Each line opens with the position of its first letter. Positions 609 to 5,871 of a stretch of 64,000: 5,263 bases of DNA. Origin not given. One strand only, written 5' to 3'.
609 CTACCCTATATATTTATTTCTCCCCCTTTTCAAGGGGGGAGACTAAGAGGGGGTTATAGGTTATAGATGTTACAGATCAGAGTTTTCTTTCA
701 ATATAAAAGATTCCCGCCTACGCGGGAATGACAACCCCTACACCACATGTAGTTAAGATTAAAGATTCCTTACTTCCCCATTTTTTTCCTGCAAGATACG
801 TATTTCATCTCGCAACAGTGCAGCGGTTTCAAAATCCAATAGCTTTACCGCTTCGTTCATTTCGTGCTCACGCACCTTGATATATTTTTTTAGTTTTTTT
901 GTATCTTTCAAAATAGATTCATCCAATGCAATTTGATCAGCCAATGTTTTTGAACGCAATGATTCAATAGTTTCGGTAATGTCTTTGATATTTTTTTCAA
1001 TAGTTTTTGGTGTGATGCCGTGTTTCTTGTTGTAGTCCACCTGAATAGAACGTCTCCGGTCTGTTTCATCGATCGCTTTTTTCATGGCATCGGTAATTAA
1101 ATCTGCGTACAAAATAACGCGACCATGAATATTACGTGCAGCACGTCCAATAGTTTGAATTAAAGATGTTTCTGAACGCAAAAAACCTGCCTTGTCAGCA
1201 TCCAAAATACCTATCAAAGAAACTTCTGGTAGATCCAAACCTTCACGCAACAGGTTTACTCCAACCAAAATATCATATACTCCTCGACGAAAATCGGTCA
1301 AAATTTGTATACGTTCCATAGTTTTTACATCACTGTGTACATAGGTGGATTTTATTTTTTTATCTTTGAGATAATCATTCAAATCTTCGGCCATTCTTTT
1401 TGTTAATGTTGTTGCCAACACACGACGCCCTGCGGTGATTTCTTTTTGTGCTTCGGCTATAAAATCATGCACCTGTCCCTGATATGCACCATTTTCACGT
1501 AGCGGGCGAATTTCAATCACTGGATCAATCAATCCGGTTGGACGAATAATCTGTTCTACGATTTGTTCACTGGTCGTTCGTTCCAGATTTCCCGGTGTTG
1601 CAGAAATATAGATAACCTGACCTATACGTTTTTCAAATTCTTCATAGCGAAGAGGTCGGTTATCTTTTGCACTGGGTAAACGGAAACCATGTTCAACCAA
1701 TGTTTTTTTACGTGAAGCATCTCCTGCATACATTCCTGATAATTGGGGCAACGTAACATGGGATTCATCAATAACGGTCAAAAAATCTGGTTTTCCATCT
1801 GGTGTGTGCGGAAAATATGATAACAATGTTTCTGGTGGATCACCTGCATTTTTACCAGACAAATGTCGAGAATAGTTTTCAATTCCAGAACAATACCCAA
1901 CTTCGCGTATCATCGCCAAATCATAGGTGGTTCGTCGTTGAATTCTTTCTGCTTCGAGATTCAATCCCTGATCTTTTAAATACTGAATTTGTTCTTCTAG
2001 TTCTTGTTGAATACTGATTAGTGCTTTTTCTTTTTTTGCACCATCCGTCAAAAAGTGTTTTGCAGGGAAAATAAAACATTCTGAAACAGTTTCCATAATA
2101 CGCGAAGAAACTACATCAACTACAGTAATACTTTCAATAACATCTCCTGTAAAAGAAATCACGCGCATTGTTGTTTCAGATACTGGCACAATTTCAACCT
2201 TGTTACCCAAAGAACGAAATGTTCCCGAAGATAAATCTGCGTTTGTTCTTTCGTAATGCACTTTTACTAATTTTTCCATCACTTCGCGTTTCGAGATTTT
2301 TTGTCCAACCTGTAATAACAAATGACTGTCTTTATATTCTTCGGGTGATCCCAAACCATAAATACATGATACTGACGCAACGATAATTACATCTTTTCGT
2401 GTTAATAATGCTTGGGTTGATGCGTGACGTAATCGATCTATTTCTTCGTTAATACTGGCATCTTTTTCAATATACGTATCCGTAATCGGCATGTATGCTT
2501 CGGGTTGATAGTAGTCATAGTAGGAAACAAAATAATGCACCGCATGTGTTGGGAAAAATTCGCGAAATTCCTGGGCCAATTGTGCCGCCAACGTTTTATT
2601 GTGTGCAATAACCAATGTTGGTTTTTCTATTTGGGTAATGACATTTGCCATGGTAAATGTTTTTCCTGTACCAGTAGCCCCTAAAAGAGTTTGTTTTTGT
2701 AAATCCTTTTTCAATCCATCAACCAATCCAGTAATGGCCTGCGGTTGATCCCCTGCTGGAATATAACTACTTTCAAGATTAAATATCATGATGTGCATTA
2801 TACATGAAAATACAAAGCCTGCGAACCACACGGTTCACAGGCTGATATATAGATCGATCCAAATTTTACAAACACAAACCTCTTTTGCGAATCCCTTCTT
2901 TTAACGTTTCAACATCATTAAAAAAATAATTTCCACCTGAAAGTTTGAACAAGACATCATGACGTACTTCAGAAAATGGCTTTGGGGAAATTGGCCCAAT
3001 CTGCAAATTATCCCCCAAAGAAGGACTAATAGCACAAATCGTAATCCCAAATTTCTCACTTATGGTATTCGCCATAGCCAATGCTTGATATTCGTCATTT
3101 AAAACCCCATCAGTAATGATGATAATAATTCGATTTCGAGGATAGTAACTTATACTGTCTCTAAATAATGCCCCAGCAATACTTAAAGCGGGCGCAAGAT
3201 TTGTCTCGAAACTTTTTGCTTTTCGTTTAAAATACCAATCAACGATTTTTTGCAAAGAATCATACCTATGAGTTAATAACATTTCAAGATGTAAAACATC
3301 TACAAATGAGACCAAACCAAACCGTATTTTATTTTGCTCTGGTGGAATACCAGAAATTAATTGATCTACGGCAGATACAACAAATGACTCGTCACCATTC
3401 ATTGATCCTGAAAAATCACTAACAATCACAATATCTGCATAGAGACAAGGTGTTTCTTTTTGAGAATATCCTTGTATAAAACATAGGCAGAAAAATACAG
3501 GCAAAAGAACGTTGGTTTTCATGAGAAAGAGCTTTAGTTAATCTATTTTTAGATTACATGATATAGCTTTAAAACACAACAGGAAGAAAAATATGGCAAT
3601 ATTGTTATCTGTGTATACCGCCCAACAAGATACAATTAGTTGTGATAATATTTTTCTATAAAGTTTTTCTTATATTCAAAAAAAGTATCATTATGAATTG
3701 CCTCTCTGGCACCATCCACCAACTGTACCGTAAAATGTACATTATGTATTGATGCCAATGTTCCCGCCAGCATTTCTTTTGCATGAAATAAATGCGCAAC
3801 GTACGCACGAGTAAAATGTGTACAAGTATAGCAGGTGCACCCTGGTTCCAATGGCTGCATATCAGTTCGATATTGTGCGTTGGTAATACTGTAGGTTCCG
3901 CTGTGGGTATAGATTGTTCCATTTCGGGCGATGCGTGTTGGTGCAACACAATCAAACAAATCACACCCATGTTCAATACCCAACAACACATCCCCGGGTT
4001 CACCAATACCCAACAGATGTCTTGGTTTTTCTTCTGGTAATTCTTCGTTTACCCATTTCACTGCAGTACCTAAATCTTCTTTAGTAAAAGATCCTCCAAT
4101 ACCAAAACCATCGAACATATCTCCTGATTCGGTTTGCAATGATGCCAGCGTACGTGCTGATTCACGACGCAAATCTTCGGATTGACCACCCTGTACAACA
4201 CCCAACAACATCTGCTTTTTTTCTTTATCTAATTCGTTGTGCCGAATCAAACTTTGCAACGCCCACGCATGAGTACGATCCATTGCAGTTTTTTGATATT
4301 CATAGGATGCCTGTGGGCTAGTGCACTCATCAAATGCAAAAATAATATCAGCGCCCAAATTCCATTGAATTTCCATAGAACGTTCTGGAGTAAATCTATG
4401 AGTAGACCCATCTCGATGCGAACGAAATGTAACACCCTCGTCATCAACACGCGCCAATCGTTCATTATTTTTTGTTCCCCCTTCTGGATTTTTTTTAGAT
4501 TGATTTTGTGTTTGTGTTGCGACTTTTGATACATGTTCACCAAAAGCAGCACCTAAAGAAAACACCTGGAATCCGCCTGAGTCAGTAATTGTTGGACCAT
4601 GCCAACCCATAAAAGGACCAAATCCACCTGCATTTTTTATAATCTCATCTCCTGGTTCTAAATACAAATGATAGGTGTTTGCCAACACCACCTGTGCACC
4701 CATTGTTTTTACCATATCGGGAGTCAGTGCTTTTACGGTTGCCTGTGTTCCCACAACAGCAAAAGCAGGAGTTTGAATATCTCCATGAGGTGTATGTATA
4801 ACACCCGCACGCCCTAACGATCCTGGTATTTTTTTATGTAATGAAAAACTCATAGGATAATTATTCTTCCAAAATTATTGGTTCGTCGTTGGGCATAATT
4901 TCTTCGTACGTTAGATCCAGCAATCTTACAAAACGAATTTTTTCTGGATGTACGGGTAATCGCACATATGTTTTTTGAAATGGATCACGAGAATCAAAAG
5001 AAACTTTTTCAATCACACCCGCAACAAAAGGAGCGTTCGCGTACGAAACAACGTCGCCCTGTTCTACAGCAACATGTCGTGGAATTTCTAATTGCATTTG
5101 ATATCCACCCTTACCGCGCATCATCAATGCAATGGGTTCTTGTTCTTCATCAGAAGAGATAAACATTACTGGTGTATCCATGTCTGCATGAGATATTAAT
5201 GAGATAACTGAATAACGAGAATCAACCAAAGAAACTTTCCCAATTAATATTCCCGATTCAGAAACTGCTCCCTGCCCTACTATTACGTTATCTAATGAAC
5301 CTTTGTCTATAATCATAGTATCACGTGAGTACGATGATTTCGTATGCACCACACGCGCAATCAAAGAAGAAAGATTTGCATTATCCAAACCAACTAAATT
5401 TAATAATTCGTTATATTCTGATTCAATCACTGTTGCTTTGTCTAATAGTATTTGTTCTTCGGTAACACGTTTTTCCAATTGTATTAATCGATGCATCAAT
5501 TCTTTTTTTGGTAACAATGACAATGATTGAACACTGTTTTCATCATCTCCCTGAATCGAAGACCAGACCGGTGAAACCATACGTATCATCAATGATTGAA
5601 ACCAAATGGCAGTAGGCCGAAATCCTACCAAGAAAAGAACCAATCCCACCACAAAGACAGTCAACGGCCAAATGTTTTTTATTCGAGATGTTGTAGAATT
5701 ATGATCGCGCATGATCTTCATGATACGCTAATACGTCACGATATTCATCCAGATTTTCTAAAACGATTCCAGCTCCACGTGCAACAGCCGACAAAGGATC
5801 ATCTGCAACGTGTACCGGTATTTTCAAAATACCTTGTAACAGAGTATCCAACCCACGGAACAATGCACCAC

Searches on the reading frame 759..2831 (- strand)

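Call 80: search_protein_families(library=pfam, proteins=[window:759-2831:-], max_evalue=0.00001)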
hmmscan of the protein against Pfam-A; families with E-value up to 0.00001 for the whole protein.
window:759-2831:- (690 aa): 5 families
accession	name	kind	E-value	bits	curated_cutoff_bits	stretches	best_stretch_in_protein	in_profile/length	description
PF12344.14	UvrB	-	1.3e-22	79.8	27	1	574-616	1-43/43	Ultra-violet resistance protein B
PF17757.6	UvrB_inter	-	2.8e-21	75.9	22.9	1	172-260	2-91/91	UvrB interaction domain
PF00271.37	Helicase_C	-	1.1e-19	71.1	23.5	1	465-567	12-109/110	Helicase conserved C-terminal domain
PF04851.21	ResIII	-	4.3e-12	46.7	22.5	1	28-99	7-83/164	Type III restriction enzyme, res subunit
PF02151.25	UVR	-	4.7e-06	26.6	21.5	1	655-682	8-35/36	UvrB/uvrC motif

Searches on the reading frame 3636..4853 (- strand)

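Call 107: search_protein_families(library=pfam, proteins=[window:3636-4853:-], max_evalue=0.00001)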
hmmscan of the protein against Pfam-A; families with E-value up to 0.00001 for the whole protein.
window:3636-4853:- (405 aa): 1 family
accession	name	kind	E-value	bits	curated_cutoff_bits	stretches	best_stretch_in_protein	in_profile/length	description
PF01702.25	TGT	-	3.3e-133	444.6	26.3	2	133-403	92-356/357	Queuine tRNA-ribosyltransferase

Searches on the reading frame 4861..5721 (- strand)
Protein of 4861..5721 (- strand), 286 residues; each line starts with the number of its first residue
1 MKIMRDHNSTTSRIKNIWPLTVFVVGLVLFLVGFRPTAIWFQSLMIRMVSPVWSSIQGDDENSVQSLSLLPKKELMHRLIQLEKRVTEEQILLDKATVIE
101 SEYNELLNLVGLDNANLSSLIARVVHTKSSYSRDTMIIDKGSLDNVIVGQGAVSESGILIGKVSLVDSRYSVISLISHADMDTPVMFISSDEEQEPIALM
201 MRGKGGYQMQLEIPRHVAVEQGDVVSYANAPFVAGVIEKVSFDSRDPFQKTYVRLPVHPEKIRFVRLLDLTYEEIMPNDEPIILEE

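Call 107: search_protein_families(library=pfam, proteins=[window:4861-5721:-], max_evalue=0.00001)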
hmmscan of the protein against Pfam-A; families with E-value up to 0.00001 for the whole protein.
window:4861-5721:- (286 aa): 1 family
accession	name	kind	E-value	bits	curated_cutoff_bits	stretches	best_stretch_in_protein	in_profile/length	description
PF04085.20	MreC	-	1.4e-17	64.3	28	1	124-268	1-146/147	Rod shape-determining protein MreC, barrel core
